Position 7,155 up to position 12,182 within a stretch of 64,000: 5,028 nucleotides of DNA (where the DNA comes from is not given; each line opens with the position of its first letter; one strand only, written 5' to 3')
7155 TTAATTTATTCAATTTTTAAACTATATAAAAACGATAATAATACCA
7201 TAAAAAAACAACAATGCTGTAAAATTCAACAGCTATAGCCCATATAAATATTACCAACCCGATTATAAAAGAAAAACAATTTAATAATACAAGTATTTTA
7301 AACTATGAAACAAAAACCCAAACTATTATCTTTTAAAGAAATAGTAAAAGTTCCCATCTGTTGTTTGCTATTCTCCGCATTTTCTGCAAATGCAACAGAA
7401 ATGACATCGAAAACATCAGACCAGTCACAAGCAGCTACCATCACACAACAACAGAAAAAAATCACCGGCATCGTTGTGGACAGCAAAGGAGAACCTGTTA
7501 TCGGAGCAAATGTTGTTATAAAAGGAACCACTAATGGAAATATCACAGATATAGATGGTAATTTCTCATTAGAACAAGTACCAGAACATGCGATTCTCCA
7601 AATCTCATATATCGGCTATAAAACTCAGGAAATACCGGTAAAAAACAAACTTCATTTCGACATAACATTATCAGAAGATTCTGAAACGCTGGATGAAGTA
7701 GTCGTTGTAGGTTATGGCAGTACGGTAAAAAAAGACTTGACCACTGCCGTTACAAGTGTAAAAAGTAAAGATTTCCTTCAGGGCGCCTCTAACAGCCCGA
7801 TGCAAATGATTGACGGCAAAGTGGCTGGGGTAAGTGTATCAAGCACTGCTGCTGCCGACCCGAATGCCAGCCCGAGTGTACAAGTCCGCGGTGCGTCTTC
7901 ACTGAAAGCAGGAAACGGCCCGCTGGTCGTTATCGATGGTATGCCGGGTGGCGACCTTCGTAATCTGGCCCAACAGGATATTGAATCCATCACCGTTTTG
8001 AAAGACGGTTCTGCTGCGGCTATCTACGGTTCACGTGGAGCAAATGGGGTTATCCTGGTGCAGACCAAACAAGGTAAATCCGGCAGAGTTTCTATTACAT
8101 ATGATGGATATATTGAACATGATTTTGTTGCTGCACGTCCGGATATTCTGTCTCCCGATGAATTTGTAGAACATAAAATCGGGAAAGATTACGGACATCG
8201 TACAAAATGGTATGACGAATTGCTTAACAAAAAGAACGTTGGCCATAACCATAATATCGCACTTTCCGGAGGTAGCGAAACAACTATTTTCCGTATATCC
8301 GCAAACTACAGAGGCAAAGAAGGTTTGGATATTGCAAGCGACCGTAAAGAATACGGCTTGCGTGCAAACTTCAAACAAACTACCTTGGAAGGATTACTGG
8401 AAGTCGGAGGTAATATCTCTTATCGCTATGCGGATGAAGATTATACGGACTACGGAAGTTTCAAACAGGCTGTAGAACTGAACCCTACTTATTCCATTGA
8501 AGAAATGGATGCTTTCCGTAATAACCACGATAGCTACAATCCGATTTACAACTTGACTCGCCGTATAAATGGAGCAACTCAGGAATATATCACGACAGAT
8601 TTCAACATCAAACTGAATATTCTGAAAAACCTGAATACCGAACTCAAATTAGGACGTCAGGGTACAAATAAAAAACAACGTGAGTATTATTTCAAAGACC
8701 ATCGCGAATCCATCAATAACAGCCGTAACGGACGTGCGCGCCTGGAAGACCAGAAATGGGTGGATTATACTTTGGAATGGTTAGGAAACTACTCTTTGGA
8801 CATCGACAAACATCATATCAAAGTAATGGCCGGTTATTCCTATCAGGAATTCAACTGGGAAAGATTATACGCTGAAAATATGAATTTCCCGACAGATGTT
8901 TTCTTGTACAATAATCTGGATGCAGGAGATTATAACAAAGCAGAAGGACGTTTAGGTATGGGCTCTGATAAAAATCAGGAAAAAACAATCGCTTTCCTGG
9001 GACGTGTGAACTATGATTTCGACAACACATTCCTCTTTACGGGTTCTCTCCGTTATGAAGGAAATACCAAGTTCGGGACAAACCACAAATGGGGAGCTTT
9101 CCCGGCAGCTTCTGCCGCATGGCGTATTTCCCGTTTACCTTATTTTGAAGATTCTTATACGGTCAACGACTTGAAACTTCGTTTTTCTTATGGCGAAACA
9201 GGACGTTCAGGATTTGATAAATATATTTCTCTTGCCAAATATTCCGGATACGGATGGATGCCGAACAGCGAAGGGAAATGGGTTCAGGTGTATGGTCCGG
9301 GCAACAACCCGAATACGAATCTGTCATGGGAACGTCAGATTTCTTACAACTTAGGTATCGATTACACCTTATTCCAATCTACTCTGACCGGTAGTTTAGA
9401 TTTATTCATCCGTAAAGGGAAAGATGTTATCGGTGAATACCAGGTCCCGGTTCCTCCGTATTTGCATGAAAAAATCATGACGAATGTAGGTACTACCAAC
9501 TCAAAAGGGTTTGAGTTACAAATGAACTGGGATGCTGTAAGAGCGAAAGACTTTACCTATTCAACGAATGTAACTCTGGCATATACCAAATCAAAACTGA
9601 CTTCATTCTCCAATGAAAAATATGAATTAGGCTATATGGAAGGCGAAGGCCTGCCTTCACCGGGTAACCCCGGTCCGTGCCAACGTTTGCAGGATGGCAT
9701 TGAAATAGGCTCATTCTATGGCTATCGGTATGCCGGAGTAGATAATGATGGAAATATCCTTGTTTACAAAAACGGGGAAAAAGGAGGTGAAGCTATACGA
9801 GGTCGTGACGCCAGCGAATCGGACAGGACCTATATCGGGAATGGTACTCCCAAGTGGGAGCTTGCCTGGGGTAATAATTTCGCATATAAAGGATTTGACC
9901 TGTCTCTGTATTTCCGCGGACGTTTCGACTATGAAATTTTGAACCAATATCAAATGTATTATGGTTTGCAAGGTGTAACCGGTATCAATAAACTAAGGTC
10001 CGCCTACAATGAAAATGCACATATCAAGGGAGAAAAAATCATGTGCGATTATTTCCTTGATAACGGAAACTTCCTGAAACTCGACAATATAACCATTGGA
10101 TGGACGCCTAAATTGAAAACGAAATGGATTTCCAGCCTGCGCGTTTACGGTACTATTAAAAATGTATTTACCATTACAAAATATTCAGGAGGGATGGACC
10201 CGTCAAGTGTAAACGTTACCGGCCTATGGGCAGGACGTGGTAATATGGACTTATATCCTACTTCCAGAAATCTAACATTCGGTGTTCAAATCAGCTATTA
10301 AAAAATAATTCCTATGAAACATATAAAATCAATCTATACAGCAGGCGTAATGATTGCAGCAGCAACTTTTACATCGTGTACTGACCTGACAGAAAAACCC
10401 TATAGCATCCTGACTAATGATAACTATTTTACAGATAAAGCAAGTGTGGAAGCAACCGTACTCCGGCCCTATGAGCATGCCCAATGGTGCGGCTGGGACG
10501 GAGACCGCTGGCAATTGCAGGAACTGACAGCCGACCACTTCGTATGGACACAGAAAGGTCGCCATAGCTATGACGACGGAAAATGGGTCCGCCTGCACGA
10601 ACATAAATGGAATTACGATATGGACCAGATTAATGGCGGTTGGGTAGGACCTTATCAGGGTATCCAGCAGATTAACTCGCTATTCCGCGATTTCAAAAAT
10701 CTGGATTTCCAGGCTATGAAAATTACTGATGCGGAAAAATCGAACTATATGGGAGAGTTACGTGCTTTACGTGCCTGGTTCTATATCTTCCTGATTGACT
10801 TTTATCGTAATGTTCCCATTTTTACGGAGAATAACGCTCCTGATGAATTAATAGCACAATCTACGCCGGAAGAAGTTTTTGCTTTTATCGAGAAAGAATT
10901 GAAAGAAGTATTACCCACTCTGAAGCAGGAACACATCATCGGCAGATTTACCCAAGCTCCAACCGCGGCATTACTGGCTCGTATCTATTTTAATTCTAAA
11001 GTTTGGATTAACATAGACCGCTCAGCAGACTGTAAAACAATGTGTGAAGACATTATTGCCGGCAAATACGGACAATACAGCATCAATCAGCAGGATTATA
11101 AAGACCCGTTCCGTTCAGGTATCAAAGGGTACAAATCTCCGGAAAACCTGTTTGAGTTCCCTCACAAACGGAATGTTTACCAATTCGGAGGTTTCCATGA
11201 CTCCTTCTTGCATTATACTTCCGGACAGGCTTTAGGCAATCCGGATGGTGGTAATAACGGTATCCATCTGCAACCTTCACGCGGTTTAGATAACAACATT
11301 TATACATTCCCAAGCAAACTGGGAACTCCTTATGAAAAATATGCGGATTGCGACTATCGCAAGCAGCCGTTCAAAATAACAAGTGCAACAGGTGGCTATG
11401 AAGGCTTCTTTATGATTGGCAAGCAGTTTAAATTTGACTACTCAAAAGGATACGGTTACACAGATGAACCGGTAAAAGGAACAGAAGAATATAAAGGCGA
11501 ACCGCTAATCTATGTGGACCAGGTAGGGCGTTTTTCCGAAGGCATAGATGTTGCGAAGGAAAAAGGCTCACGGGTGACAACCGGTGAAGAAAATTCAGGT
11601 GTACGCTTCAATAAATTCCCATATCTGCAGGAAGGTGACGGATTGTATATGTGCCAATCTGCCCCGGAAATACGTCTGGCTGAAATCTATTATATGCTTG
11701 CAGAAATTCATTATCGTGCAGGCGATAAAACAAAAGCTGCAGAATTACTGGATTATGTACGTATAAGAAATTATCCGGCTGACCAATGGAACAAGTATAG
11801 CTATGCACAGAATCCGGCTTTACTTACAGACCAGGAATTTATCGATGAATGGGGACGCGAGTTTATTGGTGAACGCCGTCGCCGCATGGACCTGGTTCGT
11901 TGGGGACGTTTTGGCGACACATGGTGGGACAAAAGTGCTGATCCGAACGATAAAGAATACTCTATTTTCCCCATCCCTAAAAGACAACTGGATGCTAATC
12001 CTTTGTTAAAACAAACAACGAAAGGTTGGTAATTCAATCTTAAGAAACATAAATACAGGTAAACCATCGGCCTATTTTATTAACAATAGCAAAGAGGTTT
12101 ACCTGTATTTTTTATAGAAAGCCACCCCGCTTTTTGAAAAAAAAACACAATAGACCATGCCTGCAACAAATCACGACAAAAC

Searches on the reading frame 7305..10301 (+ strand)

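Call 35: search_protein_families(library=pfam, proteins=[window:7305-10301:+], max_evalue=0.001)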
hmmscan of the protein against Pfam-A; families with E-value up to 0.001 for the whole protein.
window:7305-10301:+ (998 aa): 4 families
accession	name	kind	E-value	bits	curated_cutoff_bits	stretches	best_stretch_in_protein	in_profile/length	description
PF13715.12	CarbopepD_reg_2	-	4e-21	75.3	32.2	1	53-134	1-88/88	CarboxypepD_reg-like domain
PF07715.20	Plug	-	8.7e-17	62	23.9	1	142-249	2-107/107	TonB-dependent Receptor Plug Domain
PF00593.30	TonB_dep_Rec_b-barrel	-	2.1e-16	61.3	27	1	378-777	16-377/436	TonB dependent receptor-like, beta-barrel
PF13620.12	CarboxypepD_reg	-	2e-11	44.5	32.3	1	53-112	2-71/82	Carboxypeptidase regulatory-like domain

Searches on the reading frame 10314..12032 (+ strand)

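Call 35: search_protein_families(library=pfam, proteins=[window:10314-12032:+], max_evalue=0.001)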
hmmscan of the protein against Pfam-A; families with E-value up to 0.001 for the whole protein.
window:10314-12032:+ (572 aa): 2 families
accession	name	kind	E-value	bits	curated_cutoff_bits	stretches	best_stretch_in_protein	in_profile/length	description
PF07980.17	SusD_RagB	-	1e-19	71.8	23.1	1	277-572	2-297/297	SusD family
PF14322.12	SusD-like_3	-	4.4e-15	56.9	27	1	85-225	53-190/191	Starch-binding associating with outer membrane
